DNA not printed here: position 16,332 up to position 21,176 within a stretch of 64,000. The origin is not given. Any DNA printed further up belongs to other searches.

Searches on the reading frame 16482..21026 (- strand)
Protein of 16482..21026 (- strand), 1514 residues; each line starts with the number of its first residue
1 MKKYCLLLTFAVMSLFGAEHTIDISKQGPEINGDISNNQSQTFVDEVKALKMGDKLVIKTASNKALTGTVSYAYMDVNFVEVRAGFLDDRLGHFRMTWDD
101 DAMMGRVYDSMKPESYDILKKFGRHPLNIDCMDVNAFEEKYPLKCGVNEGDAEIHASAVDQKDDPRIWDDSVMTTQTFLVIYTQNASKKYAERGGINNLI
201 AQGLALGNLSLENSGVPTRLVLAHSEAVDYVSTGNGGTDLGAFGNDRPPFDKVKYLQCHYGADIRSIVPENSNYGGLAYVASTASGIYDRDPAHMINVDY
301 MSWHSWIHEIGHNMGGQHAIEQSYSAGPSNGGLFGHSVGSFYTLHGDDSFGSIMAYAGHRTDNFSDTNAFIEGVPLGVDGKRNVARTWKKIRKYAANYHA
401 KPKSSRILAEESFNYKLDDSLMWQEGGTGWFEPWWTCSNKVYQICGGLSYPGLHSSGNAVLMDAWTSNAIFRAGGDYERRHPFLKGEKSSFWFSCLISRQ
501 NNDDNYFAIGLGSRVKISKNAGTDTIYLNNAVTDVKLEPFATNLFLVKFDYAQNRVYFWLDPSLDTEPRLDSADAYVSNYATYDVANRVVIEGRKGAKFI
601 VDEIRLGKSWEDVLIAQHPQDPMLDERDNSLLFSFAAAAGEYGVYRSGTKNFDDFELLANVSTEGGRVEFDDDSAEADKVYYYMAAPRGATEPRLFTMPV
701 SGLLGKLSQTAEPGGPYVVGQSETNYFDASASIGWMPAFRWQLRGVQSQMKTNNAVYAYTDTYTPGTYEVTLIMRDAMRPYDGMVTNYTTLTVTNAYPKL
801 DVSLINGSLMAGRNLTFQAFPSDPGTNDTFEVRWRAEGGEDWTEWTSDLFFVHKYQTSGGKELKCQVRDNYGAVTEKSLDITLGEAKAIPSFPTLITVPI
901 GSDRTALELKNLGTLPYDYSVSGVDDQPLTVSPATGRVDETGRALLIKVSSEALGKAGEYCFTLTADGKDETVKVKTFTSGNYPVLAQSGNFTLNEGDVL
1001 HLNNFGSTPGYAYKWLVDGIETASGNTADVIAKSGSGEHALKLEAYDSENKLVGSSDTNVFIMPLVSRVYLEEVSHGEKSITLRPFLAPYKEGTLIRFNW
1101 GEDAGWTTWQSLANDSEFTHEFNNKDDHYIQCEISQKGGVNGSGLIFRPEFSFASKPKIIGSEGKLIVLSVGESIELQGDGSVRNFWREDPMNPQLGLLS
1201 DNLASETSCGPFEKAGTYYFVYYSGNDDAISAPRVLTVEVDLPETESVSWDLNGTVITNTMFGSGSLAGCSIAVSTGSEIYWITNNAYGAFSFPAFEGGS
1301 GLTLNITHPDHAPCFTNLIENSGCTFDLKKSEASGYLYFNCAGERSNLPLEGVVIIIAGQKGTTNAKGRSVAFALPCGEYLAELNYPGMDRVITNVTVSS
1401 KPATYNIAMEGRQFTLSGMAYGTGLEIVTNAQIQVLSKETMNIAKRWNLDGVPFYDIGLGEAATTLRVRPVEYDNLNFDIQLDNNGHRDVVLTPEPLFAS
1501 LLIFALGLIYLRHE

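Call 29: search_protein_families(library=pfam, proteins=[window:16482-21026:-], max_evalue=0.001)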
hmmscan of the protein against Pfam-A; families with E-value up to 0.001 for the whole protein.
window:16482-21026:- (1514 aa): 5 families
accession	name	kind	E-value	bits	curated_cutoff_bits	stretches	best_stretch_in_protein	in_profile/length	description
PF13688.12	Reprolysin_5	-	5.2e-08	33.8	27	1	267-365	97-196/196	Metallo-peptidase family M12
PF13582.12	Reprolysin_3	-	3.4e-07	31.2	22.4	1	214-318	17-122/123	Metallo-peptidase family M12B Reprolysin-like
PF18911.6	PKD_4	-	1.2e-05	25.7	27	0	798-881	4-83/85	PKD domain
PF13583.11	Reprolysin_4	-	0.00011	22.4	22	1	269-365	103-185/203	Metallo-peptidase family M12B Reprolysin-like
PF13620.12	CarboxypepD_reg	-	0.00069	20.4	32.3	0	1346-1409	10-81/82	Carboxypeptidase regulatory-like domain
